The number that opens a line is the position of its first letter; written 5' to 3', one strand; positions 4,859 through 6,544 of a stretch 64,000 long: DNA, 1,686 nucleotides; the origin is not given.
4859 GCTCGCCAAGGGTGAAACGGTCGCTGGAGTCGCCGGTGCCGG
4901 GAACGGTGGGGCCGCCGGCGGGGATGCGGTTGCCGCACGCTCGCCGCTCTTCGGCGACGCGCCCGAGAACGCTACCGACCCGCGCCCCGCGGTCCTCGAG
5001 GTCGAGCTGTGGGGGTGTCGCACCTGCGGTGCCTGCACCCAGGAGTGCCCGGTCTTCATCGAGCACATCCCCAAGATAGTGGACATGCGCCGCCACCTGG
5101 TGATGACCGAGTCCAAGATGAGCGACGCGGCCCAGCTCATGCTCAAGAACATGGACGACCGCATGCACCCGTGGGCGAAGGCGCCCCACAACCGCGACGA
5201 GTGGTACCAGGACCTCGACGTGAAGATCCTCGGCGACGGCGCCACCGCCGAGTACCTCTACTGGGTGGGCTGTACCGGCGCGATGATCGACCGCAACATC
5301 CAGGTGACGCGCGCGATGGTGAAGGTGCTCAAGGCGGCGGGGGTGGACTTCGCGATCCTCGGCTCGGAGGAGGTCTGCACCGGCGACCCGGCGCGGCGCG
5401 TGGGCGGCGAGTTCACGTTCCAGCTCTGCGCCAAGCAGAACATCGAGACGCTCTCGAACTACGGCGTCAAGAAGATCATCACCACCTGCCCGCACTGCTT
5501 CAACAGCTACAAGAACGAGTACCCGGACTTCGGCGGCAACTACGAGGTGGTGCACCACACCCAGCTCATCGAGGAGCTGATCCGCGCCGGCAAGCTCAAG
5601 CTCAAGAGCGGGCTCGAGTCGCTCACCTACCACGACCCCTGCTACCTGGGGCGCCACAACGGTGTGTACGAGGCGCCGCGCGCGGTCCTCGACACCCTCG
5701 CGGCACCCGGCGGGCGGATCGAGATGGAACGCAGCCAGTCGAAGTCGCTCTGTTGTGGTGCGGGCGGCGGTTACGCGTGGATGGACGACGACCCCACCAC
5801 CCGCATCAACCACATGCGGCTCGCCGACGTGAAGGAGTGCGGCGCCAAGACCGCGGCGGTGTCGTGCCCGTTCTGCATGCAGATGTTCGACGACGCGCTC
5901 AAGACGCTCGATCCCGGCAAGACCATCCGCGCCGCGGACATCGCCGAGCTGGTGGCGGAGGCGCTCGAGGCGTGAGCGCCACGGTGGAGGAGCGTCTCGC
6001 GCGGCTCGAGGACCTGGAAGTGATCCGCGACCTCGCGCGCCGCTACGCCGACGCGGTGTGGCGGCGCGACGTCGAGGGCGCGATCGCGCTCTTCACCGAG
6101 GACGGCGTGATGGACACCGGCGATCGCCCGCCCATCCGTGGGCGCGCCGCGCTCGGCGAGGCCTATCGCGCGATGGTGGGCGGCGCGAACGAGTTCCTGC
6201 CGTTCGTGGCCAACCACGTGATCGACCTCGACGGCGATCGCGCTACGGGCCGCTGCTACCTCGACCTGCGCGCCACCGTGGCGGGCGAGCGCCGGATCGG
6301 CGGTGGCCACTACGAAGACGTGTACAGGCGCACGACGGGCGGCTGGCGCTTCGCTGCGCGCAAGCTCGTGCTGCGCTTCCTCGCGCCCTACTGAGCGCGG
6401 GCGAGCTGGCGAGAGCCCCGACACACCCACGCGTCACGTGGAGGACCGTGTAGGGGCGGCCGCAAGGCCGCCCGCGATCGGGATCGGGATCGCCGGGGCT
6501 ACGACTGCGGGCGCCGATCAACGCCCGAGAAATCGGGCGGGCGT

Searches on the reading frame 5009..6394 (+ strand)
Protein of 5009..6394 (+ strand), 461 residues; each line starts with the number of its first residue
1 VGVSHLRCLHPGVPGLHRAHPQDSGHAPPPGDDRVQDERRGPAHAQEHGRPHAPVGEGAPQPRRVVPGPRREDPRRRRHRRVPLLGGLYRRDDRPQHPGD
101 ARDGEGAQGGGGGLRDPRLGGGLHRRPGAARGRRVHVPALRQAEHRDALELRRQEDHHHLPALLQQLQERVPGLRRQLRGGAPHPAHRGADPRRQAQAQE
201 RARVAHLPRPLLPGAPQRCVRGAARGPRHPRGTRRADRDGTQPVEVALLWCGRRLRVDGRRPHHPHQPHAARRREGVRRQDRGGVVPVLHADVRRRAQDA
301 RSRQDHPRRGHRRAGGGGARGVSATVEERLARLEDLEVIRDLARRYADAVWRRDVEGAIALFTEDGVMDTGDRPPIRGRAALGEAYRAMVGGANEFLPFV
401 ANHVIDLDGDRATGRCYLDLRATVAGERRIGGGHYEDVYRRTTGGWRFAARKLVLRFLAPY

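Call 71: search_protein_families(library=pfam, proteins=[window:5009-6394:+], max_evalue=0.0001)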
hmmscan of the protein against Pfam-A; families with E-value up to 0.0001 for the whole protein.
window:5009-6394:+ (461 aa): 3 families
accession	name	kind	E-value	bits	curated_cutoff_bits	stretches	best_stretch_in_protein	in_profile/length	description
PF13577.12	SnoaL_4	-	1.1e-24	87.2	24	1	332-452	2-126/126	SnoaL-like domain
PF14534.12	DUF4440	-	7e-09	36.5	25.2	1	339-447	1-106/107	Domain of unknown function (DUF4440)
PF12680.13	SnoaL_2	-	1.8e-06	28.9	27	1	343-423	1-76/102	SnoaL-like domain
